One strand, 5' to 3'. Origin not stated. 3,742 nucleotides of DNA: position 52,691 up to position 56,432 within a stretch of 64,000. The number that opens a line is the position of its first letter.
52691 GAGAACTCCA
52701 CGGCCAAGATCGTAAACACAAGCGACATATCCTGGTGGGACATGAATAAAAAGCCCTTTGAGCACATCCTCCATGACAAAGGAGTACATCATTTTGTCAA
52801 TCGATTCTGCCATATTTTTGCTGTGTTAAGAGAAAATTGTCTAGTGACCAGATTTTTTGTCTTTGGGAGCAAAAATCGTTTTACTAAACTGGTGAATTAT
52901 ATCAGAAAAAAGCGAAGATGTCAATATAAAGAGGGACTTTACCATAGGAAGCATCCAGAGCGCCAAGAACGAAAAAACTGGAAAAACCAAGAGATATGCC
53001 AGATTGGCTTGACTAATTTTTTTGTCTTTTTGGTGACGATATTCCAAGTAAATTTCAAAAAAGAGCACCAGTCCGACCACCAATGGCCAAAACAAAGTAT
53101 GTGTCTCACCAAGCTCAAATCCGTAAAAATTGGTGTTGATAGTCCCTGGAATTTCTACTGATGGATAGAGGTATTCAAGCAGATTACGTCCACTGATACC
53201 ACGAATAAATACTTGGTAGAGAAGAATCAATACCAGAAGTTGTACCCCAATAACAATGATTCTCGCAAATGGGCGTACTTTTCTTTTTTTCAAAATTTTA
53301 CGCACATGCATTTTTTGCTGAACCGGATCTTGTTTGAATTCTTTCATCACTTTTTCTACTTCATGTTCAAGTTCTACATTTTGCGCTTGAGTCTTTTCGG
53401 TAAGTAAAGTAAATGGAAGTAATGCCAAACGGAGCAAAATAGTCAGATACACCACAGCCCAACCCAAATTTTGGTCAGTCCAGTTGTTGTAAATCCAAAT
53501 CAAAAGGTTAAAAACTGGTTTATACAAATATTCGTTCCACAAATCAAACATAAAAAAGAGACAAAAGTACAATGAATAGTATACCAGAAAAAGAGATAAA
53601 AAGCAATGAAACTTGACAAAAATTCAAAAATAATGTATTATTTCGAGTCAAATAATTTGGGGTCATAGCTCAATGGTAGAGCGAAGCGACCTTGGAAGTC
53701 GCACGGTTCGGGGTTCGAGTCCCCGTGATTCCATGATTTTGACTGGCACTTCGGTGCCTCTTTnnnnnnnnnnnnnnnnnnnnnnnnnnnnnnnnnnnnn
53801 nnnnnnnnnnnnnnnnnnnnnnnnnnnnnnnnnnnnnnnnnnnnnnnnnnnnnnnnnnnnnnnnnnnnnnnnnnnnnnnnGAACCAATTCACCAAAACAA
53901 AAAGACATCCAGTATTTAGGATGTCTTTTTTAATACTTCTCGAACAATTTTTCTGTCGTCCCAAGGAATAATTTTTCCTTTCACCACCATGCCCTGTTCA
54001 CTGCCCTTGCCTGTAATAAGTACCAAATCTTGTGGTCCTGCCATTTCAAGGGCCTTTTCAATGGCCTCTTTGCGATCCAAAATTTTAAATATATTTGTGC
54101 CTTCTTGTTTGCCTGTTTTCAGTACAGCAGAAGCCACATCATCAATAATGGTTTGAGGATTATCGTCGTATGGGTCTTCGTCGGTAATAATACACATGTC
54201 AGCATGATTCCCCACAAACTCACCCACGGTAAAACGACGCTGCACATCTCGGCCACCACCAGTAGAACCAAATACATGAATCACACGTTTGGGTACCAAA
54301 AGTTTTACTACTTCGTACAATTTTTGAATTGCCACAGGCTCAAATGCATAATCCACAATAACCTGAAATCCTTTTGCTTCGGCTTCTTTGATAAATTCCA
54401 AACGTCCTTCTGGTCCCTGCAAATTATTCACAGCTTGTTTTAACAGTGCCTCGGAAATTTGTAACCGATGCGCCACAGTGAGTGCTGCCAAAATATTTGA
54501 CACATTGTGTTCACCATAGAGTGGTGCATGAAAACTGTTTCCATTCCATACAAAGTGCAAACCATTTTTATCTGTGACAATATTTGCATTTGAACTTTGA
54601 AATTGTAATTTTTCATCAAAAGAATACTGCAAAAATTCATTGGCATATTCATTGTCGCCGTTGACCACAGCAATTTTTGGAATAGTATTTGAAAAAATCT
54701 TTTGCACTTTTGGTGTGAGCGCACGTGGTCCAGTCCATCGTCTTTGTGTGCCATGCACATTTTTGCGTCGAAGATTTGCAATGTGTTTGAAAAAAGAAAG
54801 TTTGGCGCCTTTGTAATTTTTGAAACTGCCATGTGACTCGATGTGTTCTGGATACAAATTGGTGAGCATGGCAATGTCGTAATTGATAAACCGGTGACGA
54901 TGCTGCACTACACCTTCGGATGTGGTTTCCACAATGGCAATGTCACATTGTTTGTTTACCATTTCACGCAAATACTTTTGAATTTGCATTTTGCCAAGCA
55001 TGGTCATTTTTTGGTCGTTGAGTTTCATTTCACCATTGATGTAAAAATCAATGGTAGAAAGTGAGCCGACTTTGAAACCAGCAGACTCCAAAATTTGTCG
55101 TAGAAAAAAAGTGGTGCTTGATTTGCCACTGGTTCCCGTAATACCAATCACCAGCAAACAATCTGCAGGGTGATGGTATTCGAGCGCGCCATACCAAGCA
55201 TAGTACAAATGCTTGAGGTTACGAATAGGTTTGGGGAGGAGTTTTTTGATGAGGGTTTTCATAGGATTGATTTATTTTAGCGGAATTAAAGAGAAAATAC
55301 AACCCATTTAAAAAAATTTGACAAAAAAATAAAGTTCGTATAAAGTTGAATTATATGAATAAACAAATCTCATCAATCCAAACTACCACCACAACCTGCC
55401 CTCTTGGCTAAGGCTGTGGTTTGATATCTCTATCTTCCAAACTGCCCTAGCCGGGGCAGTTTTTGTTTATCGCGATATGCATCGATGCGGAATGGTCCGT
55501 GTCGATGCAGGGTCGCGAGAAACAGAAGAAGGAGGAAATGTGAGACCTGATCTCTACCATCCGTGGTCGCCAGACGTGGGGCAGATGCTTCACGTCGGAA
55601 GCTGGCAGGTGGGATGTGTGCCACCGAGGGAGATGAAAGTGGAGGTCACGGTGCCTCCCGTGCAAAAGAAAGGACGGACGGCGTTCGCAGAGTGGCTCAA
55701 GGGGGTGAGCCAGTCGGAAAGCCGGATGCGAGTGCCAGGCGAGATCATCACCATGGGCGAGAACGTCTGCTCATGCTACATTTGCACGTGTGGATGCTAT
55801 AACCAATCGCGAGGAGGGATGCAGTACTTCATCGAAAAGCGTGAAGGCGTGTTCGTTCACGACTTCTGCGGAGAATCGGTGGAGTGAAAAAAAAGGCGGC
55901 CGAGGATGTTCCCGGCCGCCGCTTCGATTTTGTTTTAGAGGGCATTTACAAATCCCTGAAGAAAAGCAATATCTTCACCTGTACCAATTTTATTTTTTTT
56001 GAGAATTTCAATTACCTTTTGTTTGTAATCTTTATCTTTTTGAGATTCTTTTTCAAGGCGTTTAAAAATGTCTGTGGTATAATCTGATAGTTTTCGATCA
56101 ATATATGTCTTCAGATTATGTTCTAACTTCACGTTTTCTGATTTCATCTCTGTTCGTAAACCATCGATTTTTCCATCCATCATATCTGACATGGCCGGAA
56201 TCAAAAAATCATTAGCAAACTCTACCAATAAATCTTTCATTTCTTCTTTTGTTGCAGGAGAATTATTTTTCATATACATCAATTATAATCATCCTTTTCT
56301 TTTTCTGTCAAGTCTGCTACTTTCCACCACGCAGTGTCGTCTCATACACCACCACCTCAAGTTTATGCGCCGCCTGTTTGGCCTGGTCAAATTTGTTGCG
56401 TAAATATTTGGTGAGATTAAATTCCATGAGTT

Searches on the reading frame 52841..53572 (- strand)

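Call 4: search_protein_families(library=pfam, proteins=[window:52841-53572:-], max_evalue=1)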
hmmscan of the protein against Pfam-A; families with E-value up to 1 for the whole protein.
window:52841-53572:- (243 aa): 4 families
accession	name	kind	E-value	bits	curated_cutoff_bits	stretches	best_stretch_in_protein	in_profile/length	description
PF02096.25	60KD_IMP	-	1.5e-18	67.8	35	1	37-226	2-157/163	60Kd inner membrane protein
PF11970.14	GPR_Gpa2_C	-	0.062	13.8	21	1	183-213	3-32/76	G protein-coupled glucose receptor regulating Gpa2 C-term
PF09948.15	PpoB2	-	0.087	13.2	28.7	1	162-218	13-69/188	Copper chaperone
PF08592.16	Anthrone_oxy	-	0.56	10.9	27.3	0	26-59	25-58/106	Anthrone oxygenase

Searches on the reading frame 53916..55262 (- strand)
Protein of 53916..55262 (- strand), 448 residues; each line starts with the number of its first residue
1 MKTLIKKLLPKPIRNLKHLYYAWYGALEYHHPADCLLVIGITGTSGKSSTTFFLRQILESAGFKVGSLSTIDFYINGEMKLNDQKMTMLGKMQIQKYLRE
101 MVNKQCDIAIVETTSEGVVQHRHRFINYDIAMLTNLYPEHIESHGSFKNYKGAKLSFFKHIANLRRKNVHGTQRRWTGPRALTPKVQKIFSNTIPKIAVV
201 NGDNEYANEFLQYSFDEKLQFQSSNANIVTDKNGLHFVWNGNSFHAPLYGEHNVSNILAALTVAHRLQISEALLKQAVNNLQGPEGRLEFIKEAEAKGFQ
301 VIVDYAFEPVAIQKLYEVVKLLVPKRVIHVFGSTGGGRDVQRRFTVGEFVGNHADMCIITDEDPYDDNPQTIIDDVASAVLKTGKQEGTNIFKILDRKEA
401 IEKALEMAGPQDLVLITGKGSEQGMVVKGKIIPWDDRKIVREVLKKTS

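Call 4: search_protein_families(library=pfam, proteins=[window:53916-55262:-], max_evalue=1)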
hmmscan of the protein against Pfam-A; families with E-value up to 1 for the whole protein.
window:53916-55262:- (448 aa): 6 families
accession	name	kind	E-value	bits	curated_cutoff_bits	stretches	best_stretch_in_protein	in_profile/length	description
PF08245.18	Mur_ligase_M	-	1.1e-34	120.6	24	2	41-162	1-114/200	Mur ligase middle domain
PF02875.26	Mur_ligase_C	-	5e-23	82.8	28.4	1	286-420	1-127/127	Mur ligase, glutamate ligase domain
PF07755.17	DUF1611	-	0.05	13.4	25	1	28-70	7-49/201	Domain of unknown function (DUF1611_C) P-loop domain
PF01113.26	DapB_N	-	0.095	13.2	25.6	0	293-336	63-101/124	Dihydrodipicolinate reductase, N-terminus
PF01624.25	MutS_I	-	0.13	12.9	20.6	1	84-116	56-88/113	MutS domain I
PF13500.12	AAA_26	-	0.24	11.7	27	0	36-66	3-33/198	AAA domain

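Call 24: search_protein_families(library=ncbifam, proteins=[window:53916-55262:-], max_evalue=0.01)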
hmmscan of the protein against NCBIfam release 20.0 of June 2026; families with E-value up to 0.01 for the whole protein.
window:53916-55262:- (448 aa): 30 families (the best 25 are shown)
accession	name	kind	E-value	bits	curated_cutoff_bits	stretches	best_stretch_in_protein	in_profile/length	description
TIGR01085.1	murE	subfamily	1.7e-94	317.4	257.3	1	28-444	77-471/472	UDP-N-acetylmuramyl-tripeptide synthetase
NF001126.0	PRK00139.1-4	equivalog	5.7e-89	298.9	373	1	29-446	97-484/486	UDP-N-acetylmuramoyl-L-alanyl-D-glutamate--2,6-diaminopimelate ligase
NF001124.0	PRK00139.1-2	equivalog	2.6e-81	273.9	476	1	28-446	103-494/500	UDP-N-acetylmuramoyl-L-alanyl-D-glutamate--2,6-diaminopimelate ligase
NF008896.0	PRK11929.1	equivalog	2.1e-70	237.7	1023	1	29-445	105-499/965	bifunctional UDP-N-acetylmuramoyl-L-alanyl-D-glutamate--2,6-diaminopimelate ligase MurE/UDP-N-acetylmuramoyl-tripeptide--D-alanyl-D-alanine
NF001123.0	PRK00139.1-1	equivalog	4e-64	217.1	586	1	28-446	99-491/493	UDP-N-acetylmuramoyl-L-alanyl-D-glutamate--2,6-diaminopimelate ligase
NF010628.0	PRK14022.1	equivalog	6.6e-52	176.8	536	1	29-430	104-466/483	UDP-N-acetylmuramoyl-L-alanyl-D-glutamate--L-lysine ligase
NF001130.0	PRK00139.2-4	equivalog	1.9e-45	155.6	715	1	24-446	97-513/516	UDP-N-acetylmuramoyl-L-alanyl-D-glutamate--2,6-diaminopimelate ligase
NF001129.0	PRK00139.2-3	equivalog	1.8e-33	115.8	762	1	28-444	110-515/517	UDP-N-acetylmuramoyl-L-alanyl-D-glutamate--2,6-diaminopimelate ligase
TIGR02068.2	cya_phycin_syn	equivalog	1.9e-30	105.6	850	2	251-418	682-848/862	cyanophycin synthetase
NF001127.0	PRK00139.2-1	equivalog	4.6e-28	98.2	997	1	24-444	97-511/520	UDP-N-acetylmuramoyl-L-alanyl-D-glutamate--2,6-diaminopimelate ligase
NF010623.0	PRK14016.1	subfamily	3e-27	95.1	877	2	251-418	684-850/871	cyanophycin synthetase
NF001131.0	PRK00139.2-5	equivalog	1.3e-24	86.9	1000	2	225-433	269-471/483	UDP-N-acetylmuramoyl-L-alanyl-D-glutamate--2,6-diaminopimelate ligase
TIGR01082.1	murC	equivalog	1.7e-23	83.4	335.1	1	38-421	102-440/449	UDP-N-acetylmuramate--L-alanine ligase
NF053645.1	pMurC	equivalog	6.8e-23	81.1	560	2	218-325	285-391/492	pseudomurein biosynthesis peptide ligase pMurC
NF053646.1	pMurD1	equivalog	4.2e-22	78.4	610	1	38-420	111-442/465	pseudomurein biosynthesis peptide ligase pMurD1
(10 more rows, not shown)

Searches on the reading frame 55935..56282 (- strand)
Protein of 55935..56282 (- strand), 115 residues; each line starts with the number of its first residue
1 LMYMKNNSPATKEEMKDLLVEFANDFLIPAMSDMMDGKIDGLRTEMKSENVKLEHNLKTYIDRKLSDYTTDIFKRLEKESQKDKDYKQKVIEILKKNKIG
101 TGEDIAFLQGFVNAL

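Call 4: search_protein_families(library=pfam, proteins=[window:55935-56282:-], max_evalue=1)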
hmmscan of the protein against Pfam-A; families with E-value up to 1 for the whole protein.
window:55935-56282:- (115 aa): 1 family
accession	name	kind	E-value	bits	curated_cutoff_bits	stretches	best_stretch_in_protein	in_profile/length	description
PF12729.13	4HB_MCP_1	-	0.046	13.7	27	1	38-99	76-137/181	Four helix bundle sensory module for signal transduction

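Call 6: search_solved_structures(query=window:55935-56282:-, max_evalue=10)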
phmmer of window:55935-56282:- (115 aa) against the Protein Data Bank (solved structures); distinct sequences matched with E-value up to 10: 3.
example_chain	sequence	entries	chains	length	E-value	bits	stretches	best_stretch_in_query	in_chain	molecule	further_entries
9z3k_A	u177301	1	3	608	0.059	17.1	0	62-104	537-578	SPIKE PROTEIN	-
6ypc_K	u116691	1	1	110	0.34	14.7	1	10-74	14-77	Inner kinetochore subunit MCM22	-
6h9l_A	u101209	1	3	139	0.95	13.3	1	10-78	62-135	Uncharacterized protein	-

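Call 7: search_protein_families(library=ncbifam, proteins=[window:55935-56282:-], max_evalue=1)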
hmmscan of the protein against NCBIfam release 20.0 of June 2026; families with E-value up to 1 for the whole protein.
window:55935-56282:- (115 aa): 1 family
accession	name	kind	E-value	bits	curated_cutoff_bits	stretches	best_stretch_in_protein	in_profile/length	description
NF002918.0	PRK03537.1-4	equivalog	0.052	12.8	288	1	15-90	74-148/246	molybdate ABC transporter substrate-binding protein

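Call 25: search_protein_families(library=padloc, proteins=[window:55935-56282:-], max_evalue=0.1)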
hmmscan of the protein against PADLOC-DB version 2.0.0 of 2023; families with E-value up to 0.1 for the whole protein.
window:55935-56282:- (115 aa): 1 family
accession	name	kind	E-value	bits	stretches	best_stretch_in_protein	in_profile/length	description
PDLC00449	JetA1|JetA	-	0.028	11.4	1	57-97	278-318/464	DUF5716 domain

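Call 26: search_protein_families(library=phrogs, proteins=[window:55935-56282:-], max_evalue=0.1)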
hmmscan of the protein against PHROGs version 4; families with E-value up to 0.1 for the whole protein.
window:55935-56282:- (115 aa): 2 families
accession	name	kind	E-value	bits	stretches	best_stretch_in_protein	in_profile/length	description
phrog_1466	-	unknown function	0.037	15.4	0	31-104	13-83/92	-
phrog_9684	-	unknown function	0.085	13.5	1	19-66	96-143/215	-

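Call 32: find_homologous_proteins(query=window:55935-56282:-, max_evalue=0.001)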
Query window:55935-56282:- (115 aa): 2 proteins with E <= 0.001 among 6 candidates.
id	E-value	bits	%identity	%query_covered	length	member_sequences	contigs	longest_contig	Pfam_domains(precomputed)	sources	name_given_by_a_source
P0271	2.5e-66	238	100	99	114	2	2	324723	-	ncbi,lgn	-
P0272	3.3e-28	116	54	92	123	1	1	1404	-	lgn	-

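Call 34: find_encoding_contigs(protein=P0272, flank=3000, max_places=3)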
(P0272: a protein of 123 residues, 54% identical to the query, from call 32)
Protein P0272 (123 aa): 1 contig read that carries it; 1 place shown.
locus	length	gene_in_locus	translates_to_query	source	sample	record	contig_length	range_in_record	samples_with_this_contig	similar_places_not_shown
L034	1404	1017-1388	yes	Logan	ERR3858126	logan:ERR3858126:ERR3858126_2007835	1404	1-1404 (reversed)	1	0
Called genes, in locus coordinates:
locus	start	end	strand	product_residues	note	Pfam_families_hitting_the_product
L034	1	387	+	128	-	?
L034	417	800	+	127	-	PF23991:DUF7310 (faint)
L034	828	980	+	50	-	-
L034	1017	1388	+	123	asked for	-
